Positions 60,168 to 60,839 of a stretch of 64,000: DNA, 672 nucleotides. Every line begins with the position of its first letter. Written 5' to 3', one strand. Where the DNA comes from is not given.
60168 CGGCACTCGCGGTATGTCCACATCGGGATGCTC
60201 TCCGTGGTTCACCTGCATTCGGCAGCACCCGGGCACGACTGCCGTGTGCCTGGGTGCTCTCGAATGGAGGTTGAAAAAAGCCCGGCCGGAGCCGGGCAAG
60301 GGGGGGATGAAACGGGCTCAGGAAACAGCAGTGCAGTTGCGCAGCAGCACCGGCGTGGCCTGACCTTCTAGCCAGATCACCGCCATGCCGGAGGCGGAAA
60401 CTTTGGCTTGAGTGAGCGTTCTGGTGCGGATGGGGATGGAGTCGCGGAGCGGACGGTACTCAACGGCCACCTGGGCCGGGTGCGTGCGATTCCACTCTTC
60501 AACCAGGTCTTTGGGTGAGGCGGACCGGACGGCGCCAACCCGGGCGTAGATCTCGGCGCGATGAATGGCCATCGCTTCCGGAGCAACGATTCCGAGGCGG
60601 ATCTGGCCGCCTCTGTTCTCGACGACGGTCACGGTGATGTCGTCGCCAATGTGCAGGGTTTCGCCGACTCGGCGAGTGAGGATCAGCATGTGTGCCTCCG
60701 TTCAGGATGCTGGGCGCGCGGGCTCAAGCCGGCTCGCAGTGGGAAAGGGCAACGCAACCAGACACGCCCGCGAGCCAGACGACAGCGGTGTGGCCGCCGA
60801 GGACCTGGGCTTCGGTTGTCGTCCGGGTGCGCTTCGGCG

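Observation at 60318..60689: Phage-encoded CsrA/RsmA homolog with a long C-terminal extension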

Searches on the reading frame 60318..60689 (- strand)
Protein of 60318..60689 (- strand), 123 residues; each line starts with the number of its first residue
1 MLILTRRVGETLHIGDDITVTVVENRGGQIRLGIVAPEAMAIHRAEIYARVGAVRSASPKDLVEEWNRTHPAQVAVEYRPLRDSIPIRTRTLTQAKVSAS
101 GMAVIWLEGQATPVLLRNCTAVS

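Call 3: search_protein_families(library=pfam, proteins=[window:60318-60689:-], max_evalue=1)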
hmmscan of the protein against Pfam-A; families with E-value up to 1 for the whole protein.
window:60318-60689:- (123 aa): 2 families
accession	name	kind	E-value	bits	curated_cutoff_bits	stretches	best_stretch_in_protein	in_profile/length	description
PF02599.21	CsrA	-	5.4e-22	77.9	27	1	1-51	1-51/53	Global regulator protein family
PF12281.14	NTP_transf_8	-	0.12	12.7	26.3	1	16-62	144-191/218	Nucleotidyltransferase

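Call 4: search_protein_families(library=phrogs, proteins=[window:60318-60689:-], max_evalue=1)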
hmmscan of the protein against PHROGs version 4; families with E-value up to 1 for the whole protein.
window:60318-60689:- (123 aa): 7 families
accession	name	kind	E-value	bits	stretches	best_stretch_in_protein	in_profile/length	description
phrog_5527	-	transcription regulation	1.9e-63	213.1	1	1-123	1-123/123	transcriptional regulator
phrog_9500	-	transcription regulation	5.8e-23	81.7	1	1-57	1-57/65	CsrA-like regulator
phrog_31572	-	unknown function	3.7e-15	56.8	1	1-53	1-53/105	-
phrog_9165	-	unknown function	2.2e-11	44.8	1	55-120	3-68/70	-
phrog_8397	-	transcription regulation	7.2e-05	23.7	1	7-45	8-45/64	CsrA-like regulator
phrog_24042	-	unknown function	0.13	13.4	1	6-55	19-70/99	-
phrog_2251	-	unknown function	0.26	12.6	1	7-36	5-34/74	-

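Call 5: search_protein_families(library=ncbifam, proteins=[window:60318-60689:-], max_evalue=1)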
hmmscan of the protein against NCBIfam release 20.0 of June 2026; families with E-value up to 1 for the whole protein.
window:60318-60689:- (123 aa): 3 families
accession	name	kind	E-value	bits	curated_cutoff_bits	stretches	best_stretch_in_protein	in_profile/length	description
NF002469.0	PRK01712.1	equivalog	3.3e-23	81.5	73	1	1-56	1-56/65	carbon storage regulator CsrA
TIGR00202.1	csrA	equivalog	8.9e-21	73.8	70.1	1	1-53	1-53/69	carbon storage regulator CsrA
NF001844.0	PRK00568.1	equivalog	5.9e-10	39.1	106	1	1-48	1-48/76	carbon storage regulator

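Call 7: search_dna_similar(query=window:60318-60689:-, collection=phages, mode=protein, max_rows=40, rows=spread)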
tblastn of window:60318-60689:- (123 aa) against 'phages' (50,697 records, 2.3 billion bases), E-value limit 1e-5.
Records with a match: 80; places in all: 114; records where one place covers at least 80% of the query: 45.
Best place of each record, by identity: >=99% 30; 95-99% 1; 90-95% 3; 80-90% 1; 60-80% 11; <60% 34.
By first word of the organism name: Pseudomonas 45; Vibrio 28; Acinetobacter 2; Bacteriophage 2; Providencia 1; Salmonella 1; Bacillus 1.
By host as written in the record: - 32; Pseudomonas aeruginosa 21; Vibrio crassostreae 6; Pseudomonas aeruginosa PAO1 5; Pseudomonas sp. 2; Pseudomonas aeruginosa HIM-6 2; carbapenem-resistant Pseudomonas aeruginosa YMC11/07/P54 2; Pseudomonas aeruginosa ATCC 15692 (PAO1) 1; and 9 more.
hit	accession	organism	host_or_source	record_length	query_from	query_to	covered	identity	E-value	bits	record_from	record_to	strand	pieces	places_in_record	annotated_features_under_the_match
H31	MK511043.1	Pseudomonas phage vB_Pae_BR228a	Pseudomonas aeruginosa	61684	1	123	100%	100.0%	2e-75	247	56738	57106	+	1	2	carbon storage regulator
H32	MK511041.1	Pseudomonas phage vB_Pae_CF69a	Pseudomonas aeruginosa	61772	1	123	100%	100.0%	2e-75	247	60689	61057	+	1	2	carbon storage regulator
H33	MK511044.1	Pseudomonas phage vB_Pae_BR197a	Pseudomonas aeruginosa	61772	1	123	100%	100.0%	2e-75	247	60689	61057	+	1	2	carbon storage regulator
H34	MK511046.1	Pseudomonas phage vB_Pae_BR313a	Pseudomonas aeruginosa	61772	1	123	100%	100.0%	2e-75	247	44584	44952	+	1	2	carbon storage regulator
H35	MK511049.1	Pseudomonas phage vB_Pae_BR326a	Pseudomonas aeruginosa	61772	1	123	100%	100.0%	2e-75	247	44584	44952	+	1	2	carbon storage regulator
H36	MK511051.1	Pseudomonas phage vB_Pae_BR181a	Pseudomonas aeruginosa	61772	1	123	100%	100.0%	2e-75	247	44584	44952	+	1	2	carbon storage regulator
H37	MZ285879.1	Pseudomonas phage PA8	Pseudomonas aeruginosa PAO1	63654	1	123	100%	100.0%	2e-75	247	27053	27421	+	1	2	csrA: translational regulator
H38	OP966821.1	Pseudomonas phage Fyn8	Pseudomonas aeruginosa PAO1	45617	1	123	100%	99.2%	2e-74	244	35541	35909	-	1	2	carbon storage regulator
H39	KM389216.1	Pseudomonas phage F_ET605sp/Pa1651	-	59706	1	123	100%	99.2%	2e-74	244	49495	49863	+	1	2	record has no annotation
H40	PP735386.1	Pseudomonas phage vB_PaeP-F1Pa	Pseudomonas aeruginosa ATCC 15692 (PAO1)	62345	1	123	100%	99.2%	2e-74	244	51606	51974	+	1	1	transcriptional regulator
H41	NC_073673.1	Pseudomonas phage vB_PaeP_E220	-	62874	1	123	100%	99.2%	2e-74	244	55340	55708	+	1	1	hypothetical protein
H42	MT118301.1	Pseudomonas phage Epa33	Pseudomonas sp.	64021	1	123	100%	99.2%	2e-74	244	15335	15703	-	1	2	RNA-binding regulator protein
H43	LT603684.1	Pseudomonas phage phiC725A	-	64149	1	123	100%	99.2%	2e-74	244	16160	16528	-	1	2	putative carbon storage regulator protein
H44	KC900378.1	Pseudomonas phage LKA5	Pseudomonas aeruginosa PAO1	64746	1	123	100%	99.2%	2e-74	244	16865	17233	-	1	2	hypothetical protein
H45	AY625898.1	Pseudomonas phage F116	-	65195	1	123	100%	99.2%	2e-74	244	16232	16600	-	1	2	regulatory protein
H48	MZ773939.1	Pseudomonas phage PP9W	Pseudomonas aeruginosa P9W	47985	1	123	100%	82.1%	2e-61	207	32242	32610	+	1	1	carbon storage regulator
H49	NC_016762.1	Pseudomonas phage phi297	Pseudomonas aeruginosa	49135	1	123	100%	62.6%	2e-45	162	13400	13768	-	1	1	transcriptional regulator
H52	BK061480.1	Pseudomonas phage vB_PaeS-D14H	Pseudomonas aeruginosa strain 3-38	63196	1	123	100%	61.8%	2e-44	159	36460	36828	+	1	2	Bacteriophage control infection protein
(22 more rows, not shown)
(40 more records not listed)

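Call 14: search_solved_structures(query=window:60318-60689:-, max_evalue=1, show_alignments=4)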
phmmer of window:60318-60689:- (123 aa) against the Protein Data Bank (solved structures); distinct sequences matched with E-value up to 1: 11.
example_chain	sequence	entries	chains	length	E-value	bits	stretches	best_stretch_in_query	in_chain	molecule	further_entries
1vpz_A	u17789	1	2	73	1.2e-16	64.5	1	1-59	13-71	Carbon storage regulator homolog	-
1y00_A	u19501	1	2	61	1.4e-16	64.2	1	1-57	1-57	Carbon storage regulator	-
2bti_A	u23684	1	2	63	1.5e-16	64.1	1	1-56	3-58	CARBON STORAGE REGULATOR HOMOLOG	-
7yr6_E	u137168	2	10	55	1.8e-16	63.9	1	1-51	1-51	Translational regulator CsrA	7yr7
5z38_F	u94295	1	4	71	2.4e-16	63.5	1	1-57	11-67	wild type CsrA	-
2jpp_A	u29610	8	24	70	1.1e-15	61.3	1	1-60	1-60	Translational repressor | Carbon storage regulator homolog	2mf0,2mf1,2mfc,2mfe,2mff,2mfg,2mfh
5z38_E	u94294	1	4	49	4.1e-12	49.8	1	1-44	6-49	Truncated-CsrA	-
5dmb_D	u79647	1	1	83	2e-11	47.6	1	2-58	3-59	Carbon storage regulator homolog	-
1t3o_A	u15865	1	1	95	4.1e-09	40.2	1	1-52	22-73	Carbon storage regulator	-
9maq_A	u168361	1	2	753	0.52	14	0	33-78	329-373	Alpha-1,4 glucan phosphorylase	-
9vbl_A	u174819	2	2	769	0.54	14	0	33-78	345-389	Alpha-1,4 glucan phosphorylase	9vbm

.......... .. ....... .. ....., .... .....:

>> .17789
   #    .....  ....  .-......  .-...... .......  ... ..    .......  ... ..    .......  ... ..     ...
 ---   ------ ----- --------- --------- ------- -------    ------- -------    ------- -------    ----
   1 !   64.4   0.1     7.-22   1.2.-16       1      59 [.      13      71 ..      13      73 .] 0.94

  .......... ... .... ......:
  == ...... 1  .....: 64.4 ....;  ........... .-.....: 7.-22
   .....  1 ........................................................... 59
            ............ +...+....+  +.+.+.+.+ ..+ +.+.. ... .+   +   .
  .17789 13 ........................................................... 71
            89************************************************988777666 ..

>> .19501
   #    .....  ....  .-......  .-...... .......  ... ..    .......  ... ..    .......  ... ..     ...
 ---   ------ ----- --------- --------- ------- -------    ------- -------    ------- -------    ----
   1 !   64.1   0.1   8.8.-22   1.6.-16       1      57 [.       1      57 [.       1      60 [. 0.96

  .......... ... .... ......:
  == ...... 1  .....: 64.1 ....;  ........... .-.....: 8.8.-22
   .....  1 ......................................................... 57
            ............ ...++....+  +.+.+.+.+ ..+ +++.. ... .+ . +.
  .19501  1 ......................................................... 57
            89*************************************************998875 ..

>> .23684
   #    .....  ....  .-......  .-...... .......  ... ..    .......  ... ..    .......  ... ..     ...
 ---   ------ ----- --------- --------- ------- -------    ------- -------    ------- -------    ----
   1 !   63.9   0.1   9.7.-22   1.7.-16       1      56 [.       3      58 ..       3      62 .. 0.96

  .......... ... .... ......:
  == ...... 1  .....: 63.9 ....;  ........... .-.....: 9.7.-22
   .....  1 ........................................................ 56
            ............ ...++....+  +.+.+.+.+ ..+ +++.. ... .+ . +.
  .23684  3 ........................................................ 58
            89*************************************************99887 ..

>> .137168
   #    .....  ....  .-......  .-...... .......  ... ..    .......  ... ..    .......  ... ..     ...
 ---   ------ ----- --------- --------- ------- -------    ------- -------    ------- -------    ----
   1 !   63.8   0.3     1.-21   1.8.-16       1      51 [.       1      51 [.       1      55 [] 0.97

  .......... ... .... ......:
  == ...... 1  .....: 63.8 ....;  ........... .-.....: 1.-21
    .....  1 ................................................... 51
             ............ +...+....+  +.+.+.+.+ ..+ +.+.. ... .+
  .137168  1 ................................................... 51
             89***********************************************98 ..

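Call 16: find_homologous_proteins(query=window:60318-60689:-, max_evalue=0.001)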
Query window:60318-60689:- (123 aa): 578 proteins with E <= 0.001 among 592 candidates; the best 120 are listed.
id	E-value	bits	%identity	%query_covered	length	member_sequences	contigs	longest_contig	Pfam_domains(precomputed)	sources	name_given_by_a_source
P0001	2.1e-71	255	98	100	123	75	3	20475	PF02599.22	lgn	-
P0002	4.7e-64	232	89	100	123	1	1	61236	PF02599.22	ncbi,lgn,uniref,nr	ncbi:carbon storage regulator CsrA [Pseudomonas aeruginosa]|uniref:carbon storage regulator CsrA n=1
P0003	5.6e-64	232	89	100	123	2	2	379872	PF02599.22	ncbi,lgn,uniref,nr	ncbi:carbon storage regulator [Pseudomonas aeruginosa]|uniref:carbon storage regulator CsrA n=1 Tax=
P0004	4.3e-59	216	83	100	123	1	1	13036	PF02599.22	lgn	-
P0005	9.8e-57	208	80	100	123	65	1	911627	PF02599.22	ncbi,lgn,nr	ncbi:TPA: carbon storage regulator CsrA [Pseudomonas aeruginosa]|nr:carbon storage regulator CsrA [P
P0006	2.7e-56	207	80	100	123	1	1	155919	PF02599.22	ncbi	-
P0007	3.4e-55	203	76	100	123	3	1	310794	PF02599.22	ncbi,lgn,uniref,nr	ncbi:carbon storage regulator CsrA [Pseudomonas aeruginosa]|uniref:carbon storage regulator CsrA n=1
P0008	1.2e-52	195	75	100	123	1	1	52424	PF02599.22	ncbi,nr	ncbi:carbon storage regulator CsrA [Pseudomonas aeruginosa]|nr:carbon storage regulator CsrA [Pseudo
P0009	4.7e-52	193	100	76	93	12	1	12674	PF02599.22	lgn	-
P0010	5.2e-51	190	73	100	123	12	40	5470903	PF02599.22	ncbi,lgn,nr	ncbi:carbon storage regulator [Pseudomonas aeruginosa MSH-10]|nr:carbon storage regulator [Pseudomon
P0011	2.3e-49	184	72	99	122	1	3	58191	PF02599.22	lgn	-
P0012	1.6e-45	172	68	100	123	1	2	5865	PF02599.22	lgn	-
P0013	2.3e-44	168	64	100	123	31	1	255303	PF02599.22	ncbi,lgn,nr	ncbi:TPA: carbon storage regulator CsrA [Pseudomonas aeruginosa]|nr:carbon storage regulator CsrA [P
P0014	5.2e-44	167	68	97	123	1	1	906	PF02599.22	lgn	-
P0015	2.0e-42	162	93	68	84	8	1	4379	PF02599.22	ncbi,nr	ncbi:TPA: carbon storage regulator CsrA, partial [Pseudomonas aeruginosa]|nr:carbon storage regulato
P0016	2.0e-27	114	64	45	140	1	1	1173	PF02599.22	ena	-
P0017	3.6e-15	74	50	73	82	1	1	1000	PF02599.22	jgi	jgi:carbon storage regulator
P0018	7.5e-15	73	62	49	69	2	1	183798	PF02599.22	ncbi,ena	-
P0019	8.7e-15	73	66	46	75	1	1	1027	PF02599.22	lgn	-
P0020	1.7e-14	72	63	51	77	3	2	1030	PF02599.22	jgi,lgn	-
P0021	5.2e-14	71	64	49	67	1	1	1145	PF02599.22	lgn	-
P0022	5.2e-14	71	66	47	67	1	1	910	PF02599.22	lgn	-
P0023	6.4e-14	70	56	57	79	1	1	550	PF02599.22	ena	-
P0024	6.8e-14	70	62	49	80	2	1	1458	PF02599.22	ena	-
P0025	6.8e-14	70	62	49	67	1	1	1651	PF02599.22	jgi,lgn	jgi:carbon storage regulator CsrA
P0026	9.6e-14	70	58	49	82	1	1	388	PF02599.22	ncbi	ncbi:hypothetical protein D3C84_1072460 [compost metagenome]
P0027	1.0e-13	70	63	41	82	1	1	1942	PF02599.22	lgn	-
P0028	1.3e-13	69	69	41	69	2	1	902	PF02599.22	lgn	-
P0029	1.4e-13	69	71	41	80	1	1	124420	PF02599.22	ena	-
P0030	1.7e-13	69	60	50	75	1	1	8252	PF02599.22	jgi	jgi:carbon storage regulator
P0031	1.8e-13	69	61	50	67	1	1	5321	PF02599.22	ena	-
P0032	2.5e-13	68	59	50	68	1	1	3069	PF02599.22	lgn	-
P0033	2.6e-13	68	71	41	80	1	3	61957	PF02599.22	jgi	jgi:carbon storage regulator CsrA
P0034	3.4e-13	68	69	41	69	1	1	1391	PF02599.22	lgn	-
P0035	3.5e-13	68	55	52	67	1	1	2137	PF02599.22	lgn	-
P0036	3.9e-13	68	64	50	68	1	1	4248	PF02599.22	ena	-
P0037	4.5e-13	68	66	43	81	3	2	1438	PF02599.22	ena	-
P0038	4.6e-13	67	75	41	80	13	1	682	PF02599.22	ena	-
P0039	4.6e-13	67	57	56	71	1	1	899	PF02599.22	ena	-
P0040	4.6e-13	67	73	41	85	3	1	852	PF02599.22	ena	-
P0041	5.1e-13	67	58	52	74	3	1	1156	PF02599.22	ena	-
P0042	5.1e-13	67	60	50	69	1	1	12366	PF02599.22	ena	-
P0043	5.1e-13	67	73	41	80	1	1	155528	PF02599.22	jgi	jgi:carbon storage regulator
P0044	5.7e-13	67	67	41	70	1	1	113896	PF02599.22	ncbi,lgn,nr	ncbi:MAG: carbon storage regulator CsrA [Gammaproteobacteria bacterium]|nr:carbon storage regulator 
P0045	5.9e-13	67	60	49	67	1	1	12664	PF02599.22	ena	-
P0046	5.9e-13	67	68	43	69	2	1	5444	PF02599.22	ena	-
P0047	6.0e-13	67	67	41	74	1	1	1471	PF02599.22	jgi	jgi:carbon storage regulator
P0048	6.0e-13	67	53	57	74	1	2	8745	PF02599.22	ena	-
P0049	6.4e-13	67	71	41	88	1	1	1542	PF02599.22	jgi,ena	jgi:carbon storage regulator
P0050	6.6e-13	67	60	49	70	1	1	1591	PF02599.22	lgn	-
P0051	6.7e-13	67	49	59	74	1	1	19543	PF02599.22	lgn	-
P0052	6.8e-13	67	54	53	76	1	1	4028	PF02599.22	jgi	jgi:carbon storage regulator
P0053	7.0e-13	67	53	57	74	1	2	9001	PF02599.22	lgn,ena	-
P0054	7.5e-13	67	49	66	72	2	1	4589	PF02599.22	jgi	jgi:carbon storage regulator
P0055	7.9e-13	67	56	50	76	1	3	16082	PF02599.22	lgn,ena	-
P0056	8.0e-13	67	54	55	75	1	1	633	PF02599.22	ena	-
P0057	8.0e-13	67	69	41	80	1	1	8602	PF02599.22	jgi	jgi:carbon storage regulator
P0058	8.2e-13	67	58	49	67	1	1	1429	PF02599.22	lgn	-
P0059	8.6e-13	67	67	41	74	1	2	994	PF02599.22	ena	-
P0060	8.7e-13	67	75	41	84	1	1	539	PF02599.22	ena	-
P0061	8.9e-13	67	59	56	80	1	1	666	PF02599.22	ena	-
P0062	9.0e-13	67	71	41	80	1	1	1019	PF02599.22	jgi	jgi:carbon storage regulator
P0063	9.2e-13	67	73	41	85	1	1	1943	PF02599.22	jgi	jgi:carbon storage regulator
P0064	9.7e-13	66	62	47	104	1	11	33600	PF02599.22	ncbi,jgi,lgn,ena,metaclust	metaclust:\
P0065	1.0e-12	66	68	43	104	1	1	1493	PF02599.22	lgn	-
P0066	1.1e-12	66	59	50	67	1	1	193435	PF02599.22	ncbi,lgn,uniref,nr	ncbi:carbon storage regulator CsrA [Halomonas cerina]|uniref:Translational regulator CsrA n=1 Tax=Ha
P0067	1.1e-12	66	67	41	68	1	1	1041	PF02599.22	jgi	jgi:carbon storage regulator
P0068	1.1e-12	66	58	49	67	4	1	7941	PF02599.22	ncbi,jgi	jgi:carbon storage regulator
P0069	1.1e-12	66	59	55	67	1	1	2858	PF02599.22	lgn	-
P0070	1.1e-12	66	67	41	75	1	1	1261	PF02599.22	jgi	jgi:carbon storage regulator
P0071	1.2e-12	66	65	41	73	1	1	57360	PF02599.22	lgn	-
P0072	1.3e-12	66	69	41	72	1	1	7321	PF02599.22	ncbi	-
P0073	1.3e-12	66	55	54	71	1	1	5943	PF02599.22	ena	-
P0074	1.3e-12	66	56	50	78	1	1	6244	PF02599.22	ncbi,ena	-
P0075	1.4e-12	66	60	50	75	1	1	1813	PF02599.22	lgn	-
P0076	1.4e-12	66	67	41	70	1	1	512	PF02599.22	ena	-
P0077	1.4e-12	66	59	50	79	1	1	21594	PF02599.22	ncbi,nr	ncbi:MAG: carbon storage regulator CsrA [Halomonas subglaciescola]|nr:carbon storage regulator CsrA 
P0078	1.5e-12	66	54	54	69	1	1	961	PF02599.22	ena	-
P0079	1.5e-12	66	67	41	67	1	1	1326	PF02599.22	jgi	-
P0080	1.6e-12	66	59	50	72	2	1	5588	PF02599.22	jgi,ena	-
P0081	1.6e-12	66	59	50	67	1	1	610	PF02599.22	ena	-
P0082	1.7e-12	66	59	50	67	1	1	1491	PF02599.22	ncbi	-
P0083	1.7e-12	66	69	41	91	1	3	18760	PF02599.22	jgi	jgi:carbon storage regulator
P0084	1.7e-12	66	60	47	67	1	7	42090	PF02599.22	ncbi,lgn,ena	-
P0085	1.7e-12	66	63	46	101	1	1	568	PF02599.22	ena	-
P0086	1.7e-12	66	57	50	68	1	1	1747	PF02599.22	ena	-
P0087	1.7e-12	66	62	50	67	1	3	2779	PF02599.22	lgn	-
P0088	1.8e-12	66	60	47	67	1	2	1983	PF02599.22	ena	-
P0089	1.8e-12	66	67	41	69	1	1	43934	PF02599.22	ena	-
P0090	1.8e-12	66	73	41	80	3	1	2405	PF02599.22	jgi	jgi:carbon storage regulator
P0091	1.8e-12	66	59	48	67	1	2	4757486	PF02599.22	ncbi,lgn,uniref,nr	ncbi:carbon storage regulator CsrA [Halomonas huangheensis]|uniref:Translational regulator CsrA n=1 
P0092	1.8e-12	66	62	43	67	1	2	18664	PF02599.22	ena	-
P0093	1.8e-12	66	61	46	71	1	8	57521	PF02599.22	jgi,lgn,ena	jgi:carbon storage regulator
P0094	1.9e-12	66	63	46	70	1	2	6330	PF02599.22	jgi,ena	-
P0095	1.9e-12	65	59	47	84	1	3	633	PF02599.22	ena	-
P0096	1.9e-12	65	56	53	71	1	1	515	PF02599.22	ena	-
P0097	2.0e-12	65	59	50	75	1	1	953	PF02599.22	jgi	jgi:carbon storage regulator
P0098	2.0e-12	65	73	41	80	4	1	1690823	PF02599.22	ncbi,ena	-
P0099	2.0e-12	65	67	41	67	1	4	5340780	PF02599.22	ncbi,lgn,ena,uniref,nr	ncbi:carbon storage regulator CsrA [Halomonas cupida]|uniref:Translational regulator CsrA n=1 Tax=Ha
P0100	2.0e-12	65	63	41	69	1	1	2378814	PF02599.22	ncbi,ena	-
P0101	2.0e-12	65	61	46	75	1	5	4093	PF02599.22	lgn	-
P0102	2.1e-12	65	60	47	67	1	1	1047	PF02599.22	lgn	-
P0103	2.1e-12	65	69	41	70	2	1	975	PF02599.22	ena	-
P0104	2.1e-12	65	57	50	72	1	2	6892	PF02599.22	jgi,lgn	jgi:carbon storage regulator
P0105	2.1e-12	65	55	52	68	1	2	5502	PF02599.22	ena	-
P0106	2.2e-12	65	57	50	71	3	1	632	PF02599.22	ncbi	-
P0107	2.2e-12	65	65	41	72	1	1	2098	PF02599.22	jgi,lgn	-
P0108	2.2e-12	65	67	41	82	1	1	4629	PF02599.22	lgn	-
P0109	2.2e-12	65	69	41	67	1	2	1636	PF02599.22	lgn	-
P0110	2.3e-12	65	67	41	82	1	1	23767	PF02599.22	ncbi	-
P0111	2.3e-12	65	57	50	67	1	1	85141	PF02599.22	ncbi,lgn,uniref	ncbi:carbon storage regulator CsrA [Halomonas sp. THAF12]|uniref:carbon storage regulator CsrA n=1 T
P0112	2.3e-12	65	61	46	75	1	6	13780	PF02599.22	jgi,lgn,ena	jgi:carbon storage regulator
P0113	2.3e-12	65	62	50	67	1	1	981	PF02599.22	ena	-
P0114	2.3e-12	65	63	41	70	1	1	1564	PF02599.22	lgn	-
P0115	2.3e-12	65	60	47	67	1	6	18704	PF02599.22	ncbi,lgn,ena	-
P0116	2.3e-12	65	58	52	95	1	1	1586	PF02599.22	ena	-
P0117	2.3e-12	65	62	47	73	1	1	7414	PF02599.22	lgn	-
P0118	2.3e-12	65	65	41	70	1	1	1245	PF02599.22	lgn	-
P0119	2.4e-12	65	60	47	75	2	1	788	PF02599.22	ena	-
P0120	2.4e-12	65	57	50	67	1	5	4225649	PF02599.22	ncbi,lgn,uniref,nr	ncbi:carbon storage regulator CsrA [Halomonas beimenensis]|uniref:Translational regulator CsrA n=1 T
